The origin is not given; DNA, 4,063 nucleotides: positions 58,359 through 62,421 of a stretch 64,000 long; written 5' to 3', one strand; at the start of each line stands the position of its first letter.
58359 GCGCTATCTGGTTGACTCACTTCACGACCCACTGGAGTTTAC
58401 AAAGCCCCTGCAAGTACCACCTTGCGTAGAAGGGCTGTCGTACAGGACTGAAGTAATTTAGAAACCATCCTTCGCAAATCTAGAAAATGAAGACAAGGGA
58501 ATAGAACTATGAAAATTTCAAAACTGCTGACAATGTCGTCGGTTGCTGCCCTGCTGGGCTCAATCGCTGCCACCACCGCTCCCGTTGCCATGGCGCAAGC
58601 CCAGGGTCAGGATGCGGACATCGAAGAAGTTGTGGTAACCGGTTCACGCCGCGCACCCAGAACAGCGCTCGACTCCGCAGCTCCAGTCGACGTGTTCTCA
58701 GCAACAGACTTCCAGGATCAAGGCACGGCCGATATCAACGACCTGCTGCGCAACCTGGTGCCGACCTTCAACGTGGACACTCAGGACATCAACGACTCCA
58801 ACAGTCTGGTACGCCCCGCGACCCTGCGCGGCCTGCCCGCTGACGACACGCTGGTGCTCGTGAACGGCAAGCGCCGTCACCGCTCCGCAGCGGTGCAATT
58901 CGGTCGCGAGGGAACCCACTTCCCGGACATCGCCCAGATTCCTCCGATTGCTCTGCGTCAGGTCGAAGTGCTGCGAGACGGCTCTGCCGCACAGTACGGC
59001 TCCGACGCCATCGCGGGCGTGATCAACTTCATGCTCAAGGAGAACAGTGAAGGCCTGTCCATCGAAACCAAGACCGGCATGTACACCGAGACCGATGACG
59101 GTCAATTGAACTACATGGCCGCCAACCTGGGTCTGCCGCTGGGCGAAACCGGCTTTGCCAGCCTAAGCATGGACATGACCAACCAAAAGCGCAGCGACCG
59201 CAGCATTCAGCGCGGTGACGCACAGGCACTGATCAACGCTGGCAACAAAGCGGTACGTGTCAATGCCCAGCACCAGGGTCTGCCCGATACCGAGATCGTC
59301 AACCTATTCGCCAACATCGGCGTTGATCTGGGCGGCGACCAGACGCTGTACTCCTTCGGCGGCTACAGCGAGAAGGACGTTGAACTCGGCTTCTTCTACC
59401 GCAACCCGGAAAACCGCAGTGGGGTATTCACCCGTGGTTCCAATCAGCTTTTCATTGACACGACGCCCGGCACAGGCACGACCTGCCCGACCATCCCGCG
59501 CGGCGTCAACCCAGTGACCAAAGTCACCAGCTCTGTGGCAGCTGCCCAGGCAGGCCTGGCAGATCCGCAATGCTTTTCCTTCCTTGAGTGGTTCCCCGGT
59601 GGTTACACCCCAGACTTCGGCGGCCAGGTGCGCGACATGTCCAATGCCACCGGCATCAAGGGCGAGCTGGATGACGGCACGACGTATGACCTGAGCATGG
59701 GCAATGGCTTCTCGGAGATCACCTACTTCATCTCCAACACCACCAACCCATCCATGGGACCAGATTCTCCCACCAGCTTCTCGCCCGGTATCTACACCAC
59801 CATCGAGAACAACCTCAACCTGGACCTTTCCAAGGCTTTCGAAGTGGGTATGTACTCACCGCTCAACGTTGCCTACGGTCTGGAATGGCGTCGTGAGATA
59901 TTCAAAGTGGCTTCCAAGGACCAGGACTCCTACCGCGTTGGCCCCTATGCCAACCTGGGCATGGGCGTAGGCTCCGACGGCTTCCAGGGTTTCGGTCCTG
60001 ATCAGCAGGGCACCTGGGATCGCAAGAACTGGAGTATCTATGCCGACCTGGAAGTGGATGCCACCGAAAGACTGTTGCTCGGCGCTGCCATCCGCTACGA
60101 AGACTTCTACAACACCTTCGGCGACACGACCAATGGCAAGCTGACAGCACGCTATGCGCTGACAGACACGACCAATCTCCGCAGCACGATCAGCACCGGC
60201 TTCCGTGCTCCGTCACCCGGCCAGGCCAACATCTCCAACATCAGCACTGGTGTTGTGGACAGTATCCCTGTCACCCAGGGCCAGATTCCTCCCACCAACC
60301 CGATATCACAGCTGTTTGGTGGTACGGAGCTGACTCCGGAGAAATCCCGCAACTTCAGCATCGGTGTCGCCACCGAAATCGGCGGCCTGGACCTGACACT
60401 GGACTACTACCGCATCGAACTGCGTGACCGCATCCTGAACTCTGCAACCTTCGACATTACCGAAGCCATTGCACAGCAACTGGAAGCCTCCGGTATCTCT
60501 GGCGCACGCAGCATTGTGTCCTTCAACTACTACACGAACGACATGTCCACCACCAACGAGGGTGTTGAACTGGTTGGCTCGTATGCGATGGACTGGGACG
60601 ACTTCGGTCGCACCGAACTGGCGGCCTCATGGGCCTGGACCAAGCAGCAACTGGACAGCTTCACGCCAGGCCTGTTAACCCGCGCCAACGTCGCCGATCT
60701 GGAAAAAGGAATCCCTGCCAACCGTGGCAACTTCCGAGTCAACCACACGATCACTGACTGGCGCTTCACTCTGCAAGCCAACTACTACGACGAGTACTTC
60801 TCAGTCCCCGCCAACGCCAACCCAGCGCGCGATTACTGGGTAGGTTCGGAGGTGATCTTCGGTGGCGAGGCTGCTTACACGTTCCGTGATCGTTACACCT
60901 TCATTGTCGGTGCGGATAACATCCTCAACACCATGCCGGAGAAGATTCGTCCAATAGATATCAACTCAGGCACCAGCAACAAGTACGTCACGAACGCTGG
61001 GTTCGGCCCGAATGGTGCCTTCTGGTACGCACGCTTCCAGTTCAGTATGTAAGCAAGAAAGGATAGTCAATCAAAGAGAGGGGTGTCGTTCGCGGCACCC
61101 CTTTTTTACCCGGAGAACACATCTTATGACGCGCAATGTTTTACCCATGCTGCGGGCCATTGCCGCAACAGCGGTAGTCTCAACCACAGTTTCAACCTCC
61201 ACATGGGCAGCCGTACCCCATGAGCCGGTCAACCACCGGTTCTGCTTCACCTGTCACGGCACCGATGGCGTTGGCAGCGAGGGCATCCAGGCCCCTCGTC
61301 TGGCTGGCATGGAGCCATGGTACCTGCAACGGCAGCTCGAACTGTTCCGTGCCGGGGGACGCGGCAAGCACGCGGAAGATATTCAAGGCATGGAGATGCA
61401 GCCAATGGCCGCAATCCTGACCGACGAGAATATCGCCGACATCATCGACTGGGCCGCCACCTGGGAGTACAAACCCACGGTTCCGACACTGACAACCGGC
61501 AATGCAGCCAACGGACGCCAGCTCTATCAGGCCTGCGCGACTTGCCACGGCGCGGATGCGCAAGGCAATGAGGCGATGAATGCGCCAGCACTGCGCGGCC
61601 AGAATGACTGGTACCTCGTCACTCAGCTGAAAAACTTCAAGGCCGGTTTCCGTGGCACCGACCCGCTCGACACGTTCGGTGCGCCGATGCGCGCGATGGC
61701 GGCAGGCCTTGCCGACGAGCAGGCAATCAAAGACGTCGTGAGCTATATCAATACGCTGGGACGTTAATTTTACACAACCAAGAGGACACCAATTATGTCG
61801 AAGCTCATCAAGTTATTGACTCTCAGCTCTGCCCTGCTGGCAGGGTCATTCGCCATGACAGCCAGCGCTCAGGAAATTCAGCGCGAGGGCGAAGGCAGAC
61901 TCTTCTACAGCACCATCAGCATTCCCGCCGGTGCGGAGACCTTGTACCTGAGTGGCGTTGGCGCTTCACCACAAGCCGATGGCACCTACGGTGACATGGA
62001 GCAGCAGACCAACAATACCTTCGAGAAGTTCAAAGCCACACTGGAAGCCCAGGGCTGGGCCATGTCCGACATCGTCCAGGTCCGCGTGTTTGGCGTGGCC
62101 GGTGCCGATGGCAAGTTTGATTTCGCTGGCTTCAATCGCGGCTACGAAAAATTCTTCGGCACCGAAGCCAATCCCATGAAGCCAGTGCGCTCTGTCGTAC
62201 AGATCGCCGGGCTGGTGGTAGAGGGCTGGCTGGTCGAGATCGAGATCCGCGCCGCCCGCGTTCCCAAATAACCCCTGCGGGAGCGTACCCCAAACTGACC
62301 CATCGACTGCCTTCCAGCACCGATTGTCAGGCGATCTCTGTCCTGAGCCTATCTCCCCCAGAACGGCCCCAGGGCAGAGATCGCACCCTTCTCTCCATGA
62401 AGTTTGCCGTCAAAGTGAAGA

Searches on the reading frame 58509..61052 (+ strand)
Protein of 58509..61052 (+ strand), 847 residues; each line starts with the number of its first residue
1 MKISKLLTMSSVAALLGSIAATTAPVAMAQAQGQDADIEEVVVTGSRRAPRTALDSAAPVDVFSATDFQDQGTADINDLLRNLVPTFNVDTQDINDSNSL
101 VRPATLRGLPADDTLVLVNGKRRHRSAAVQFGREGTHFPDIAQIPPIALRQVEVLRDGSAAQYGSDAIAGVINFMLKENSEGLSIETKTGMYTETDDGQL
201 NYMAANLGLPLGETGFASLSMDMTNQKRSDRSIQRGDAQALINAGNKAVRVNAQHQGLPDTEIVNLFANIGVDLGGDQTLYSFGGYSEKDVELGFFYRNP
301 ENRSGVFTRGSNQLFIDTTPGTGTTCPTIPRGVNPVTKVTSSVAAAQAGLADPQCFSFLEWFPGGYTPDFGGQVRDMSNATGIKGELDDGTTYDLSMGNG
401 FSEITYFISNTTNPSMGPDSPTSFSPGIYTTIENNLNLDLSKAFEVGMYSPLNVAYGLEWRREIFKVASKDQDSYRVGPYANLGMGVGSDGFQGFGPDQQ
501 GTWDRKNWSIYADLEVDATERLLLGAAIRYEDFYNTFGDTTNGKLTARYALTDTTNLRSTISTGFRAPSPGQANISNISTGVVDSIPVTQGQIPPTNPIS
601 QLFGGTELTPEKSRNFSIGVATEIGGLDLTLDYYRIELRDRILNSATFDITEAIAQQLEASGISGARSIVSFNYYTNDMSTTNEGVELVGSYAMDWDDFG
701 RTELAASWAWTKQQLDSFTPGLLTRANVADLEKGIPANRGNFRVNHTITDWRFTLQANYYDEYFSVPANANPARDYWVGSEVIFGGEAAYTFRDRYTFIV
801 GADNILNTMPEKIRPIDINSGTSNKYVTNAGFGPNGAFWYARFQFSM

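Call 7: search_protein_families(library=pfam, proteins=[window:58509-61052:+])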
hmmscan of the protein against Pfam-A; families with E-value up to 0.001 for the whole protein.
window:58509-61052:+ (847 aa): 2 families
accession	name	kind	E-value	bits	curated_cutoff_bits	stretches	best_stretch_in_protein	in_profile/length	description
PF00593.30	TonB_dep_Rec_b-barrel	-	4.7e-34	119.4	27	1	365-805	50-436/436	TonB dependent receptor-like, beta-barrel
PF07715.20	Plug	-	4.8e-20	72.5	23.9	1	54-171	3-107/107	TonB-dependent Receptor Plug Domain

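Call 38: search_protein_families(library=ncbifam, proteins=[window:58509-61052:+], max_evalue=0.01)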
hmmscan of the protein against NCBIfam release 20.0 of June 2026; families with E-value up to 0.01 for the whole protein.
window:58509-61052:+ (847 aa): 17 families
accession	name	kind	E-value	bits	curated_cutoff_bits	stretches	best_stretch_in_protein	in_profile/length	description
NF010048.1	PRK13524.1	subfamily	4.6e-28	98.1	493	2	21-268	23-267/744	FepA family TonB-dependent siderophore receptor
TIGR01785.1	TonB-hemin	subfamily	9.4e-28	97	316.85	2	434-760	307-598/677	TonB-dependent heme/hemoglobin receptor family protein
NF010051.0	PRK13528.1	subfamily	1.2e-25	89.8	583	2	19-249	16-246/727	FepA family TonB-dependent siderophore receptor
NF010010.0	PRK13483.1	equivalog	1.3e-24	86.2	927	2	15-236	9-223/660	ligand-gated channel protein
TIGR01786.1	TonB-hemlactrns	subfamily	1.1e-21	76.9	323.75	2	446-774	345-641/719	TonB-dependent hemoglobin/transferrin/lactoferrin family receptor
NF010038.0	PRK13513.1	equivalog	4.8e-21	75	942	2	13-250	10-239/659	ligand-gated channel protein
NF010012.0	PRK13486.1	equivalog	1.2e-20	73.5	924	2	37-193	23-174/696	TonB-dependent receptor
NF010011.0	PRK13484.1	equivalog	1.2e-19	70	1197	2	17-178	9-160/682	IreA family TonB-dependent siderophore receptor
NF007926.1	PRK10641.1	equivalog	6e-19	68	836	1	21-191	10-168/617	TonB-dependent vitamin B12 receptor BtuB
TIGR01779.1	TonB-B12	equivalog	1.7e-17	63.2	599.7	1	14-227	5-200/614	TonB-dependent vitamin B12 receptor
NF007478.2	PRK10064.1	equivalog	2.4e-16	59.1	745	1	19-178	16-159/663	catecholate siderophore receptor CirA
NF050067.1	TonBEntbctnRecCfrA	equivalog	2.5e-16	59.2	1200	2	36-213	24-196/698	TonB-dependent ferric enterobactin receptor CfrA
NF053590.1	TonB_dep_TOL0244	equivalog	1.2e-05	24.1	645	1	38-191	10-154/604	TOL_0244 family TonB-dependent receptor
TIGR01776.1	TonB-tbp-lbp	subfamily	1.4e-05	23.2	468.8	0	548-696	649-775/946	lactoferrin/transferrin family TonB-dependent receptor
NF041676.1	FecA_OM_dicitr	equivalog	2.8e-05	22.3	1100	1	53-189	129-261/773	TonB-dependent Fe(3+) dicitrate receptor FecA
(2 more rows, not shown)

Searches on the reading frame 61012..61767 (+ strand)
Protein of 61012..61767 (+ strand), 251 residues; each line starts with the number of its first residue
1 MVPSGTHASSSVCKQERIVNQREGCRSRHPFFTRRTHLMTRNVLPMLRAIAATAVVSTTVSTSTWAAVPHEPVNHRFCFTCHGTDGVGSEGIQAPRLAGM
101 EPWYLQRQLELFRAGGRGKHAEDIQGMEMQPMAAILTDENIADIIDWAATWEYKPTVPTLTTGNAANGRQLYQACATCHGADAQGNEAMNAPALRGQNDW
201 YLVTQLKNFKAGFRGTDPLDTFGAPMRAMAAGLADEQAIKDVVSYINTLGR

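Call 7: search_protein_families(library=pfam, proteins=[window:61012-61767:+])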
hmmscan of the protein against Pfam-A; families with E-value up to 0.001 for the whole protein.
window:61012-61767:+ (251 aa): 2 families
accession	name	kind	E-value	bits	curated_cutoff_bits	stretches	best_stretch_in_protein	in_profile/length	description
PF00034.26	Cytochrom_C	-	6.8e-25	88.6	21.3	2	165-249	1-89/90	Cytochrome c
PF13442.11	Cytochrome_CBB3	-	1e-12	48.6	27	2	164-246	2-68/68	Cytochrome C oxidase, cbb3-type, subunit III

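Call 38: search_protein_families(library=ncbifam, proteins=[window:61123-61767:+], max_evalue=0.01)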
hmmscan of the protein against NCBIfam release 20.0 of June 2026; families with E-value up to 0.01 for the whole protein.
window:61123-61767:+ (214 aa): 11 families
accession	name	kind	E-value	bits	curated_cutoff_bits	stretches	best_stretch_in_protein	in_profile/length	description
TIGR00782.1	ccoP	equivalog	8.8e-15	54.8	179.95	1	36-158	113-234/285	cytochrome-c oxidase, cbb3-type subunit III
NF049874.1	PdsA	exception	2.4e-14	53.6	330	1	40-180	27-172/198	periplasmic diheme shuttle PdsA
NF050122.1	bc1_QcrC_actin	exception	3.6e-09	36.3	200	1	127-212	40-117/253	cytochrome bc1 complex diheme cytochrome c subunit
NF011054.0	PRK14486.1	equivalog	5.3e-09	36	447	1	128-211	215-289/294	putative bifunctional cbb3-type cytochrome c oxidase subunit II/cytochrome c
NF045773.1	cytochro_C550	exception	4.1e-08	33.2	125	1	127-171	48-90/118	cytochrome c550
NF045774.1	cytochro_C551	exception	4.1e-07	29.9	118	0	125-157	36-66/110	cytochrome c551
TIGR04485.1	thiosulf_SoxX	equivalog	2.4e-06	28.1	61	0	41-110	5-74/78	sulfur oxidation c-type cytochrome SoxX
TIGR02603.1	CxxCH_TIGR02603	domain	0.00031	20.8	68.15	0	126-151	1-27/134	putative heme-binding domain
NF033864.1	cytochrome579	equivalog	0.0013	18.5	280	0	39-110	60-130/179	cytochrome 579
TIGR03874.1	4cys_cytochr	equivalog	0.0018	18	161.75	0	38-54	41-57/143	c-type cytochrome, methanol metabolism-related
TIGR04494.1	c550_PedF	equivalog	0.0069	16.3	122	0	135-158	59-80/133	cytochrome c-550 PedF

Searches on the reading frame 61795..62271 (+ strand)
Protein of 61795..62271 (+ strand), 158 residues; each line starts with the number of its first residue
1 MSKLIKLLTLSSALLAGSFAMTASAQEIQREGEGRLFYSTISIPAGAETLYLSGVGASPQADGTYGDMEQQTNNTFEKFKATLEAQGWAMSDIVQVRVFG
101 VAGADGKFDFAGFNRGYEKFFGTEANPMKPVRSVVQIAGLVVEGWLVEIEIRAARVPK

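Call 7: search_protein_families(library=pfam, proteins=[window:61795-62271:+])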
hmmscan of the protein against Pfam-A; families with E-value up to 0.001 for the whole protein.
window:61795-62271:+ (158 aa): 1 family
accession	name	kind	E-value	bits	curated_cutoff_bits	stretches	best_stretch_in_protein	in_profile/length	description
PF01042.26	Ribonuc_L-PSP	-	1.7e-17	64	27.3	1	48-154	19-120/121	Endoribonuclease L-PSP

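Call 38: search_protein_families(library=ncbifam, proteins=[window:61795-62271:+], max_evalue=0.01)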
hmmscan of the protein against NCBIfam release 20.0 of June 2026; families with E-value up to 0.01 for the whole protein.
window:61795-62271:+ (158 aa): 3 families
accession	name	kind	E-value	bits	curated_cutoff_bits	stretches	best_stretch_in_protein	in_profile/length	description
TIGR00004.1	TIGR00004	subfamily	4.5e-11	43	106.25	1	48-153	24-123/125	Rid family detoxifying hydrolase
NF008490.0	PRK11401.1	equivalog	4.7e-09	36.2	222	1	55-154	33-126/129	enamine/imine deaminase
TIGR03610.1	RutC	equivalog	9.7e-05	22.5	169.1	1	50-150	28-121/127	pyrimidine utilization protein C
